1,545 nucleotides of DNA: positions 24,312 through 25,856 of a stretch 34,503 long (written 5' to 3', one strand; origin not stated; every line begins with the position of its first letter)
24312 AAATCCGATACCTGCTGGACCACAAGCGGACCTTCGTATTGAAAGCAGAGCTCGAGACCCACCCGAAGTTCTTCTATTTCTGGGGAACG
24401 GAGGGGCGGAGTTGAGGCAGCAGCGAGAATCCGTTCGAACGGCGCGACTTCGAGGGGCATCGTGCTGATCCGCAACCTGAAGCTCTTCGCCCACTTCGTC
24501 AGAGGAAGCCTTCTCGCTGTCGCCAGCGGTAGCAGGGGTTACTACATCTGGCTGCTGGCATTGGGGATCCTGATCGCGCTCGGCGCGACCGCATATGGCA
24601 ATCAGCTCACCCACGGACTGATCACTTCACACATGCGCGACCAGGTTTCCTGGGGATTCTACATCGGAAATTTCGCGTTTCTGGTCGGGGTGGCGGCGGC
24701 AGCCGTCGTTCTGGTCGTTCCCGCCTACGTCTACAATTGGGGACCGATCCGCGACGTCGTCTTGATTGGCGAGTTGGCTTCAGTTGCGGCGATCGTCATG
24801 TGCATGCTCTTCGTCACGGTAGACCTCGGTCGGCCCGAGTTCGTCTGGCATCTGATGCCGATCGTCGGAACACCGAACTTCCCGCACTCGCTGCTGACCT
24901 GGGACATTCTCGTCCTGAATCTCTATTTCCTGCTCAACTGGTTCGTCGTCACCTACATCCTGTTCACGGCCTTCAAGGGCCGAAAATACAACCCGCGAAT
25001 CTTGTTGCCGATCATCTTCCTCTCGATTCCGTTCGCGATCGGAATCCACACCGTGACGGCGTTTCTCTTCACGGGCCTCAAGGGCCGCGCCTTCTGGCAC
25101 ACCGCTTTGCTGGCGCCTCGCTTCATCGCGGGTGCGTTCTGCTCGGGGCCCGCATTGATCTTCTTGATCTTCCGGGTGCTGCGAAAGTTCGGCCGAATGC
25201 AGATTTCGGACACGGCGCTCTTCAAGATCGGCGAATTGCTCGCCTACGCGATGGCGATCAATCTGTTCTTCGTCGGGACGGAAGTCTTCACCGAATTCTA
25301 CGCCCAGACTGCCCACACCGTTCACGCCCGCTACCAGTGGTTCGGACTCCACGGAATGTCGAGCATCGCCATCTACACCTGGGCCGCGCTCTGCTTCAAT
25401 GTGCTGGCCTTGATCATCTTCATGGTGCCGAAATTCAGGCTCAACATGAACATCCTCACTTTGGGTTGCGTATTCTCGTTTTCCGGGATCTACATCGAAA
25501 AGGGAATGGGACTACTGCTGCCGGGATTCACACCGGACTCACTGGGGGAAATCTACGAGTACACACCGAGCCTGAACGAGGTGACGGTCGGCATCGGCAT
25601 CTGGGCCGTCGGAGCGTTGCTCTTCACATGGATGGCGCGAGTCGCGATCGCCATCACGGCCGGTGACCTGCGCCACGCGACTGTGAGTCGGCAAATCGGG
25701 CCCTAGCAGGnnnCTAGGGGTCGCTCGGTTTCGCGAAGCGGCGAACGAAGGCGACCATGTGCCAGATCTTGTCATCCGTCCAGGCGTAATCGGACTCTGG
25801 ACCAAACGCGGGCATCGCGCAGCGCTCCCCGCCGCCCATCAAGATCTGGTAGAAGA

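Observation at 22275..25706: Catalytic-subunit-less NrfCD-type module with two tetraheme cytochromes next to nirS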

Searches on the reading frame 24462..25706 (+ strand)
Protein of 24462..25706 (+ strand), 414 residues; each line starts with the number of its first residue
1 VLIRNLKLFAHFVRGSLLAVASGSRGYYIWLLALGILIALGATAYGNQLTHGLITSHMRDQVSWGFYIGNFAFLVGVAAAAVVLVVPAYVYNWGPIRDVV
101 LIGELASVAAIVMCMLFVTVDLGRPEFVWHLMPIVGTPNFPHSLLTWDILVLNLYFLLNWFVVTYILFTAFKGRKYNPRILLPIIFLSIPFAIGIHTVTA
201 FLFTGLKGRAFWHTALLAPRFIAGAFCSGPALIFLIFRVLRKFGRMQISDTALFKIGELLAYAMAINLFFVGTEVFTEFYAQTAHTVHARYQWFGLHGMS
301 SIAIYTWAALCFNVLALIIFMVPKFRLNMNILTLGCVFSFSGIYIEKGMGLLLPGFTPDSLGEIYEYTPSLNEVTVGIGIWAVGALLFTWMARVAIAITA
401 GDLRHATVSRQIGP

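Call 5: search_protein_families(library=pfam, proteins=[window:24462-25706:+], max_evalue=0.01)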
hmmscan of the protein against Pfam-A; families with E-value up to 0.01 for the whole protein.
window:24462-25706:+ (414 aa): 1 family
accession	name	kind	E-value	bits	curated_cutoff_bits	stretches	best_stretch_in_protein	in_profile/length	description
PF03916.19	NrfD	-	8.1e-35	121.4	25.8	1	57-346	4-300/313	Polysulphide reductase, NrfD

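Call 8: find_homologous_proteins(query=window:24462-25706:+, max_evalue=1e-10)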
Query window:24462-25706:+ (414 aa): 7998 proteins with E <= 1e-10 among 8000 candidates; the best 120 are listed.
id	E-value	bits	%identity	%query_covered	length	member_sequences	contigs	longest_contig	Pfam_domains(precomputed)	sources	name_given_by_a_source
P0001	2.4e-270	915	100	100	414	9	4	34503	PF03916.20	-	-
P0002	6.9e-262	887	96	100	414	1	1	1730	PF03916.20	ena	-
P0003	6.2e-257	870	95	100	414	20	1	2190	PF03916.20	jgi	jgi:Ni/Fe-hydrogenase subunit HybB-like protein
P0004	1.2e-256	870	94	100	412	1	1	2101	PF03916.20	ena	-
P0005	9.7e-251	850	91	100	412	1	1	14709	PF03916.20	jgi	jgi:molybdopterin-containing oxidoreductase family membrane subunit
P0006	4.7e-244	828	93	97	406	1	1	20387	PF03916.20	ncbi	-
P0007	1.4e-239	813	90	97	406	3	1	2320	PF03916.20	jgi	-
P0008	2.0e-236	803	89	98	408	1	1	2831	PF03916.20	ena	-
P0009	1.6e-235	800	89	97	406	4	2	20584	PF03916.20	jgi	-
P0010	1.9e-231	786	88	97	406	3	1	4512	PF03916.20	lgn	-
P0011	3.5e-231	786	87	97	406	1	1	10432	PF03916.20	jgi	jgi:Ni/Fe-hydrogenase subunit HybB-like protein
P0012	9.9e-231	784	86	97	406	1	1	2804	PF03916.20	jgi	-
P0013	3.9e-228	776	86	97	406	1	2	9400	PF03916.20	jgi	jgi:molybdopterin-containing oxidoreductase family membrane subunit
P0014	4.1e-227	772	86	97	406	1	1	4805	PF03916.20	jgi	jgi:Ni/Fe-hydrogenase subunit HybB-like protein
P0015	2.4e-225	766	85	97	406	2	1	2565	PF03916.20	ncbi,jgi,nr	ncbi:MAG: polysulfide reductase NrfD [Deltaproteobacteria bacterium]|nr:polysulfide reductase NrfD [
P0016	2.8e-224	763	84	97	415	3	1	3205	PF03916.20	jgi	jgi:molybdopterin-containing oxidoreductase family membrane subunit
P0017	2.3e-223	760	84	97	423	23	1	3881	PF03916.20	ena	-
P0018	2.5e-223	760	84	97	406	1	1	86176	PF03916.20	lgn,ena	-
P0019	2.4e-222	757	84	97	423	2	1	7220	PF03916.20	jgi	jgi:molybdopterin-containing oxidoreductase family membrane subunit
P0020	3.5e-218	743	82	97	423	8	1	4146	PF03916.20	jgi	-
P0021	8.4e-218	742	86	92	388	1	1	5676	PF03916.20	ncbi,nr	ncbi:MAG: polysulfide reductase NrfD, partial [Deltaproteobacteria bacterium]|nr:polysulfide reducta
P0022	7.0e-217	738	82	98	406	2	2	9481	PF03916.20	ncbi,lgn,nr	ncbi:MAG TPA: NrfD/PsrC family molybdoenzyme membrane anchor subunit [Myxococcota bacterium]|nr:NrfD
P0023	8.3e-217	738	83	98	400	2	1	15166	PF03916.20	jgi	-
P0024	2.2e-204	697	73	98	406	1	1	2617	PF03916.20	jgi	jgi:molybdopterin-containing oxidoreductase family membrane subunit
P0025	2.6e-204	697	73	98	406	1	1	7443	PF03916.20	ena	-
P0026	3.5e-204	697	73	98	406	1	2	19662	PF03916.20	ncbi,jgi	jgi:molybdopterin-containing oxidoreductase family membrane subunit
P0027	4.7e-204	696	76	97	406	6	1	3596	PF03916.20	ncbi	-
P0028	4.8e-204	696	75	98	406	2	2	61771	PF03916.20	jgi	jgi:molybdopterin-containing oxidoreductase family membrane subunit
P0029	9.1e-204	695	77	97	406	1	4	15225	PF03916.20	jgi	jgi:molybdopterin-containing oxidoreductase family membrane subunit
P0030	5.6e-201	686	74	97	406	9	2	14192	PF03916.20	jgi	-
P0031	1.1e-200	685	72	99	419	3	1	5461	PF03916.20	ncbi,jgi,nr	ncbi:MAG: polysulfide reductase NrfD [Deltaproteobacteria bacterium]|nr:polysulfide reductase NrfD [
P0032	2.2e-200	684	73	100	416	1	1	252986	PF03916.20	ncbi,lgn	-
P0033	2.5e-199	681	75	97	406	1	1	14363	PF03916.20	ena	-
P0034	2.2e-197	674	73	98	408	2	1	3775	PF03916.20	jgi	-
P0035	4.1e-197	673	73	98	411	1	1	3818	PF03916.20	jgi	jgi:molybdopterin-containing oxidoreductase family membrane subunit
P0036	4.6e-197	673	74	97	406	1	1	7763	PF03916.20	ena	-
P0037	1.2e-196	672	73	97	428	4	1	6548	PF03916.20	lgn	-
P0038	2.0e-196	671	73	98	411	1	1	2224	PF03916.20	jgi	jgi:molybdopterin-containing oxidoreductase family membrane subunit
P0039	6.7e-196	669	74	97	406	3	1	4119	PF03916.20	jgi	-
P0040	4.3e-195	667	73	97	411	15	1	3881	PF03916.20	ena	-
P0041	9.4e-195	666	72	98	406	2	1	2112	PF03916.20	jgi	-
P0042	2.0e-194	665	71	97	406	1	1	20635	PF03916.20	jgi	jgi:molybdopterin-containing oxidoreductase family membrane subunit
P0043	2.4e-194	664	72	99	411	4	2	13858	PF03916.20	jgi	-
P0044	2.6e-194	664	72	97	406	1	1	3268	PF03916.20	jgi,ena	-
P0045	1.0e-193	662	72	98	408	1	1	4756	PF03916.20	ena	-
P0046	4.7e-193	660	73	97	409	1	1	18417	PF03916.20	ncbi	-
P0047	2.3e-191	654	72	97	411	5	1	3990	PF03916.20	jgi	jgi:molybdopterin-containing oxidoreductase family membrane subunit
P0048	2.8e-191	654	73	98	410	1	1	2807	PF03916.20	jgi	-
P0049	1.5e-190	652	71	97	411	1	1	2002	PF03916.20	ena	-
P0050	2.3e-190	651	71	97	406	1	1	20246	PF03916.20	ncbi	-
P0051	2.4e-189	648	71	98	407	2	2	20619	PF03916.20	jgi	-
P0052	1.5e-188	645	72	97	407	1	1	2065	PF03916.20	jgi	jgi:Ni/Fe-hydrogenase subunit HybB-like protein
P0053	1.8e-188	645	69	96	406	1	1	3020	PF03916.20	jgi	-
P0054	1.8e-186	638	70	96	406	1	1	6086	PF03916.20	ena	-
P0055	4.3e-186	637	68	98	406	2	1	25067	PF03916.20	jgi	jgi:molybdopterin-containing oxidoreductase family membrane subunit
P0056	4.6e-186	637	71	99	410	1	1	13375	PF03916.20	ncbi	-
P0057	1.4e-185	635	68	97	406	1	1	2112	PF03916.20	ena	-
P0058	1.3e-184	632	70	98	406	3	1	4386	PF03916.20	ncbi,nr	ncbi:MAG: polysulfide reductase NrfD [bacterium]|nr:polysulfide reductase NrfD [bacterium]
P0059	1.6e-184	632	70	98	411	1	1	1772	PF03916.20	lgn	-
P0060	4.7e-184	630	69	98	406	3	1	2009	PF03916.20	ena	-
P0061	5.4e-184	630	68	99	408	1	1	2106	PF03916.20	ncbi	-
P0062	6.5e-184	630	68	97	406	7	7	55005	PF03916.20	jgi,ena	jgi:molybdopterin-containing oxidoreductase family membrane subunit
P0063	7.1e-184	630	68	98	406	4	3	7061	PF03916.20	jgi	jgi:Ni/Fe-hydrogenase subunit HybB-like protein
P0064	1.5e-183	629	67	96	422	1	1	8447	PF03916.20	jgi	-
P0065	1.5e-183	629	68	97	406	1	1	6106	PF03916.20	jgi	-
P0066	1.5e-183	629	69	97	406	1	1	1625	PF03916.20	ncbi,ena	-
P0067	1.8e-183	628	69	97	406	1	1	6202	PF03916.20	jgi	jgi:molybdopterin-containing oxidoreductase family membrane subunit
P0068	3.1e-183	628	68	97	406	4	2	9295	PF03916.20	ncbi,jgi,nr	ncbi:MAG: polysulfide reductase NrfD [Deltaproteobacteria bacterium]|nr:polysulfide reductase NrfD [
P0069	3.4e-183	628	68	98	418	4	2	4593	PF03916.20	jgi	jgi:molybdopterin-containing oxidoreductase family membrane subunit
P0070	4.1e-183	627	68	97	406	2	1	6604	PF03916.20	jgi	jgi:molybdopterin-containing oxidoreductase family membrane subunit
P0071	7.6e-183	626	67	98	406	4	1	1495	PF03916.20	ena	-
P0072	8.8e-183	626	68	99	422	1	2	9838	PF03916.20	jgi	jgi:molybdopterin-containing oxidoreductase family membrane subunit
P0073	9.8e-183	626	68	97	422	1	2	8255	PF03916.20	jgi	jgi:molybdopterin-containing oxidoreductase family membrane subunit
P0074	1.2e-182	626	67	97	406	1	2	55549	PF03916.20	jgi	-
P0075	1.4e-182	626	69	96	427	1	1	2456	PF03916.20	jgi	jgi:molybdopterin-containing oxidoreductase family membrane subunit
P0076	7.1e-182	623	68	97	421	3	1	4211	PF03916.20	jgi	jgi:molybdopterin-containing oxidoreductase family membrane subunit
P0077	8.2e-182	623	66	99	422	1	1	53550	PF03916.20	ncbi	ncbi:MAG: sulfate reduction electron transfer complex DsrMKJOP subunit DsrP [Myxococcota bacterium]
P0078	1.0e-181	623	68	97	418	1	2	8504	PF03916.20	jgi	jgi:molybdopterin-containing oxidoreductase family membrane subunit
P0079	1.2e-181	622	68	97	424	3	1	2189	PF03916.20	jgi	jgi:molybdopterin-containing oxidoreductase family membrane subunit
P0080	1.2e-181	622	68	97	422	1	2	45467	PF03916.20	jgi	jgi:Ni/Fe-hydrogenase subunit HybB-like protein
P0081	1.3e-181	622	67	99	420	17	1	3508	PF03916.20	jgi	jgi:molybdopterin-containing oxidoreductase family membrane subunit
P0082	3.1e-181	621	66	98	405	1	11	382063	PF03916.20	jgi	jgi:molybdopterin-containing oxidoreductase family membrane subunit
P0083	6.7e-181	620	66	98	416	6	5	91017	PF03916.20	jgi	jgi:molybdopterin-containing oxidoreductase family membrane subunit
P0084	1.1e-180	619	67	97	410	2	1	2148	PF03916.20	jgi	jgi:molybdopterin-containing oxidoreductase family membrane subunit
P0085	8.8e-180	616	67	97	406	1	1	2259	PF03916.20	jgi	jgi:molybdopterin-containing oxidoreductase family membrane subunit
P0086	1.3e-179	616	66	97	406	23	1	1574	PF03916.20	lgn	-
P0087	2.6e-179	615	68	97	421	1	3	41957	PF03916.20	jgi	jgi:Ni/Fe-hydrogenase subunit HybB-like protein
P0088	6.1e-179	614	67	98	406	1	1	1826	PF03916.20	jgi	-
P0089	6.6e-179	613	66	99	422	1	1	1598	PF03916.20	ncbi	-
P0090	2.2e-178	612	67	97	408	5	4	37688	PF03916.20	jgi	jgi:molybdopterin-containing oxidoreductase family membrane subunit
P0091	2.2e-178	612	66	98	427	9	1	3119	PF03916.20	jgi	jgi:molybdopterin-containing oxidoreductase family membrane subunit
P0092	2.8e-178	611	67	98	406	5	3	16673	PF03916.20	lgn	-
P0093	3.0e-178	611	66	96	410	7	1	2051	PF03916.20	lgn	-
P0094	3.0e-178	611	66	97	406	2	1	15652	PF03916.20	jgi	-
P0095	3.0e-178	611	66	97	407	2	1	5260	PF03916.20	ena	-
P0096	3.7e-178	611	66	98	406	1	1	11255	PF03916.20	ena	-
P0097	4.5e-178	611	68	95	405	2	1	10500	PF03916.20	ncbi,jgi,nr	ncbi:MAG: polysulfide reductase NrfD [Deltaproteobacteria bacterium]|nr:polysulfide reductase NrfD [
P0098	7.7e-178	610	65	98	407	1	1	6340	PF03916.20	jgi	jgi:molybdopterin-containing oxidoreductase family membrane subunit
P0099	8.0e-178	610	65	96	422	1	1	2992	PF03916.20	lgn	-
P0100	8.5e-178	610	65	97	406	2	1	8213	PF03916.20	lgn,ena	-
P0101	1.9e-177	609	65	98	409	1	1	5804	PF03916.20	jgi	jgi:Ni/Fe-hydrogenase subunit HybB-like protein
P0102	3.1e-177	608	67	97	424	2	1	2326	PF03916.20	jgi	jgi:molybdopterin-containing oxidoreductase family membrane subunit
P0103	4.0e-177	608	67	97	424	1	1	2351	PF03916.20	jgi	jgi:Ni/Fe-hydrogenase subunit HybB-like protein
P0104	5.2e-177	607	68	96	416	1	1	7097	PF03916.20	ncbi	-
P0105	1.4e-176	606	64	100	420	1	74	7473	PF03916.20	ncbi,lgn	-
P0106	1.4e-176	606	66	99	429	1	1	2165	PF03916.20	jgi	-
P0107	3.5e-176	604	65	99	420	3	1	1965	PF03916.20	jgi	-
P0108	1.3e-175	603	65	98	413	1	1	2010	PF03916.20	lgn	-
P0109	1.6e-175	602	65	99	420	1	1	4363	PF03916.20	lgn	-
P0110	2.2e-175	602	67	96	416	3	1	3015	PF03916.20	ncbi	-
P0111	3.7e-175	601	67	96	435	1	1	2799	PF03916.20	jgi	jgi:molybdopterin-containing oxidoreductase family membrane subunit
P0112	6.9e-175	600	66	98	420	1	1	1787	PF03916.20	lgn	-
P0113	7.0e-175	600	63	98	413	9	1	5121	PF03916.20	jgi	jgi:molybdopterin-containing oxidoreductase family membrane subunit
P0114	3.9e-174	598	66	98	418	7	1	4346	PF03916.20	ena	-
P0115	1.3e-173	596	66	98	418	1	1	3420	PF03916.20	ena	-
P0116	1.9e-173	595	64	96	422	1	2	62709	PF03916.20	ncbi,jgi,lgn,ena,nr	ncbi:MAG: polysulfide reductase NrfD [Myxococcales bacterium]|nr:polysulfide reductase NrfD [Myxococ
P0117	3.2e-173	595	64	99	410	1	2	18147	PF03916.20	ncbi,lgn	ncbi:MAG: sulfate reduction electron transfer complex DsrMKJOP subunit DsrP [Myxococcota bacterium]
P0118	4.7e-173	594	66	98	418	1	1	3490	PF03916.20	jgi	-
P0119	1.0e-172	593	64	96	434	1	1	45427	PF03916.20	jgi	jgi:Ni/Fe-hydrogenase subunit HybB-like protein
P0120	1.4e-172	593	65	97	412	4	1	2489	PF03916.20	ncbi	-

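Call 9: search_protein_families(library=ncbifam, proteins=[window:24462-25706:+], max_evalue=0.001)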
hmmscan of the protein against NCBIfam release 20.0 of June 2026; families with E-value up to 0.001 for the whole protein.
window:24462-25706:+ (414 aa): 2 families
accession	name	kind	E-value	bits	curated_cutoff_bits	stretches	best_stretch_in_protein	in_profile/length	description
NF045798.1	DsrP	equivalog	9.5e-113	377.1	350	1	19-399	4-344/346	sulfate reduction electron transfer complex DsrMKJOP subunit DsrP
NF041784.1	mnquin_red_QrcD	equivalog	2.9e-07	30.1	570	1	26-390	17-393/408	menaquinone reductase integral membrane subunit QrcD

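Call 10: find_encoding_contigs(protein=P0018, flank=10000, max_places=2)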
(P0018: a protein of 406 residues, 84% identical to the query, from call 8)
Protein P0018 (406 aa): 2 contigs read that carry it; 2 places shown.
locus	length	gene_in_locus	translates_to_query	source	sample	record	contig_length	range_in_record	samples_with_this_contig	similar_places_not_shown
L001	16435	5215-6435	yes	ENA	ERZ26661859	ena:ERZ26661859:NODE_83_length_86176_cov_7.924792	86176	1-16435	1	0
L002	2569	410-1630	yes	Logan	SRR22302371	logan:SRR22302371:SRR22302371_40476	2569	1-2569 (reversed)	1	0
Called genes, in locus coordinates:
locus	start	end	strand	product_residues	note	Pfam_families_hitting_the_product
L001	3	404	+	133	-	?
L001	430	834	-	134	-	-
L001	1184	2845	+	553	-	PF13442:Cytochrome_CBB3, PF02239:Cytochrom_D1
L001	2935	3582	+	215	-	PF14522:Cytochrome_C7 (faint), PF13435:Cytochrome_C554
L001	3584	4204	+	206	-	PF09699:Paired_CXXCH_1 (faint), PF14522:Cytochrome_C7 (faint), PF22113:Mtrc-MtrF_II-IV_dom (faint), PF22678:Cytochrom_c_NrfB-like (faint)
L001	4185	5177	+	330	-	PF12838:Fer4_7 (weak), PF13187:Fer4_9 (weak), PF13247:Fer4_11, PF00037:Fer4, PF12797:Fer4_2 (weak), PF12837:Fer4_6 (weak), PF13237:Fer4_10, PF13247:Fer4_11, +7 more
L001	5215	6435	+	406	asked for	PF03916:NrfD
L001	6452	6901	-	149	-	PF13442:Cytochrome_CBB3, PF00034:Cytochrom_C (weak)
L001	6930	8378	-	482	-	PF13442:Cytochrome_CBB3, PF02239:Cytochrom_D1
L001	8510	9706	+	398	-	PF13353:Fer4_12, PF04055:Radical_SAM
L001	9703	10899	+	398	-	PF21783:YNCE (faint), PF02239:Cytochrom_D1, PF25174:Beta-prop_THOC3 (weak)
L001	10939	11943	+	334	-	PF22451:NirdL-like_HTH, PF17805:AsnC_trans_reg2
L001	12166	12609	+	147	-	PF02082:Rrf2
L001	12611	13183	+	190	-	-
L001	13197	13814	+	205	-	PF00578:AhpC-TSA (weak), PF02630:SCO1-SenC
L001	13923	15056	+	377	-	PF07732:Cu-oxidase_3 (weak), PF07731:Cu-oxidase_2 (faint), PF00394:Cu-oxidase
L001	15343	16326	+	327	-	PF01012:ETF, PF00766:ETF_alpha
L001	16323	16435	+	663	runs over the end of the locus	PF13183:Fer4_8, PF13187:Fer4_9, PF13237:Fer4_10, PF13534:Fer4_17 (weak), PF02754:CCG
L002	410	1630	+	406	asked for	PF03916:NrfD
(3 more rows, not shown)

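Call 13: find_encoding_contigs(protein=P0001, flank=10000, max_places=6)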
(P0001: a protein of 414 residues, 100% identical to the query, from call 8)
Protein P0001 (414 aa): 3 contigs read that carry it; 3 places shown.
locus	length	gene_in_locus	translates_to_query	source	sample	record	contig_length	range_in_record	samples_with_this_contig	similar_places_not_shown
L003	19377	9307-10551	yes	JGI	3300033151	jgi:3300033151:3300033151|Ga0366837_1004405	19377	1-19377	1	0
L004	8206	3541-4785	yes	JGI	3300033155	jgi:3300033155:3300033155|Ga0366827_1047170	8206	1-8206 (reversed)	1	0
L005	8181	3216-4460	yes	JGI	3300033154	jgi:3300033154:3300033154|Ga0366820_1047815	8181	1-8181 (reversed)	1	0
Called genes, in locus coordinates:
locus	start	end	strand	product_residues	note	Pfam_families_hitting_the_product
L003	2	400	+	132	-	?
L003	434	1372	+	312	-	PF00578:AhpC-TSA (faint), PF02630:SCO1-SenC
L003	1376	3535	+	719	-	PF00033:Cytochrome_B, PF13631:Cytochrom_B_N_2, PF00037:Fer4 (faint), PF13534:Fer4_17 (faint), PF14697:Fer4_21 (faint), PF12838:Fer4_7 (weak), PF13187:Fer4_9 (faint), PF02662:FlpD, +1 more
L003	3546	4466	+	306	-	PF01040:UbiA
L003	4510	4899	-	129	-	-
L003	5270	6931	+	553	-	PF13442:Cytochrome_CBB3, PF02239:Cytochrom_D1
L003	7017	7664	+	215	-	PF22113:Mtrc-MtrF_II-IV_dom (faint), PF14522:Cytochrome_C7 (faint), PF13435:Cytochrome_C554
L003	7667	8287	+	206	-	PF14522:Cytochrome_C7 (faint), PF09699:Paired_CXXCH_1 (faint)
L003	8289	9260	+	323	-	PF10518:TAT_signal (weak), PF12838:Fer4_7, PF13247:Fer4_11, PF13187:Fer4_9 (weak), PF00037:Fer4, PF12797:Fer4_2 (weak), PF13237:Fer4_10, PF13247:Fer4_11, +5 more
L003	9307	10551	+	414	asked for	PF03916:NrfD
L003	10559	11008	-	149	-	PF13442:Cytochrome_CBB3, PF00034:Cytochrom_C (weak)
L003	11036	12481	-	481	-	PF13442:Cytochrome_CBB3, PF25174:Beta-prop_THOC3 (faint), PF02239:Cytochrom_D1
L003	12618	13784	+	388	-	PF04055:Radical_SAM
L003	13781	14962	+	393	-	PF02239:Cytochrom_D1, PF21783:YNCE (faint), PF25174:Beta-prop_THOC3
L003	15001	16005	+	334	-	PF22451:NirdL-like_HTH, PF17805:AsnC_trans_reg2, PF22451:NirdL-like_HTH, PF17805:AsnC_trans_reg2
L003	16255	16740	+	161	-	PF02082:Rrf2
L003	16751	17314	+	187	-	-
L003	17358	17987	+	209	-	PF00578:AhpC-TSA, PF02630:SCO1-SenC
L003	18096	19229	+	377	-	PF07731:Cu-oxidase_2 (faint), PF07732:Cu-oxidase_3 (weak), PF00394:Cu-oxidase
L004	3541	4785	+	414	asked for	PF03916:NrfD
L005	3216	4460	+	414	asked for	PF03916:NrfD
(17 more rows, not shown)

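Call 14: find_encoding_contigs(protein=P0006, flank=10000, max_places=2)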
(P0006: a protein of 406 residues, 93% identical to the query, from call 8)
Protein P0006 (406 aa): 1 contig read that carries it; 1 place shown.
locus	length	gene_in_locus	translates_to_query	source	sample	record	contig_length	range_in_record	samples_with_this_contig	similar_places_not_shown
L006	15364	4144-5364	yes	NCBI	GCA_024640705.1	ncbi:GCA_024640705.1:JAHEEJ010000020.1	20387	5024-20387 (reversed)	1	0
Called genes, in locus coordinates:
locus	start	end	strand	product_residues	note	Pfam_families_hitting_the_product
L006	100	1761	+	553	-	PF13442:Cytochrome_CBB3, PF02239:Cytochrom_D1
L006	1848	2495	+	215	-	PF14522:Cytochrome_C7 (faint), PF22113:Mtrc-MtrF_II-IV_dom (faint), PF13435:Cytochrome_C554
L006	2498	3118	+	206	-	PF14522:Cytochrome_C7 (faint), PF09699:Paired_CXXCH_1 (faint)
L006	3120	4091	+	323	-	PF12838:Fer4_7, PF13247:Fer4_11, PF00037:Fer4, PF12797:Fer4_2 (weak), PF12837:Fer4_6 (weak), PF13237:Fer4_10 (weak), PF12838:Fer4_7 (weak), PF13247:Fer4_11, +3 more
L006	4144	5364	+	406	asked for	PF03916:NrfD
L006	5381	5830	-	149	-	PF13442:Cytochrome_CBB3 (weak), PF00034:Cytochrom_C (weak)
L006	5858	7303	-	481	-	PF13442:Cytochrome_CBB3, PF25174:Beta-prop_THOC3 (faint), PF02239:Cytochrom_D1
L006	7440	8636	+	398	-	PF13353:Fer4_12, PF04055:Radical_SAM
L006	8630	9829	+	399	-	PF02239:Cytochrom_D1, PF21783:YNCE (faint), PF25174:Beta-prop_THOC3 (weak)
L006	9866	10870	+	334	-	PF22451:NirdL-like_HTH, PF17805:AsnC_trans_reg2, PF22451:NirdL-like_HTH, PF17805:AsnC_trans_reg2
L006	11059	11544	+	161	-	PF02082:Rrf2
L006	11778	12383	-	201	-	PF13521:AAA_28, PF02223:Thymidylate_kin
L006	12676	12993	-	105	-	PF00137:ATP-synt_C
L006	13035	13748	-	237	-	PF00119:ATP-synt_A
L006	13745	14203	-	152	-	-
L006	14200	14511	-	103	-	PF09527:ATPase_gene1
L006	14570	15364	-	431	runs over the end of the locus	PF00202:Aminotran_3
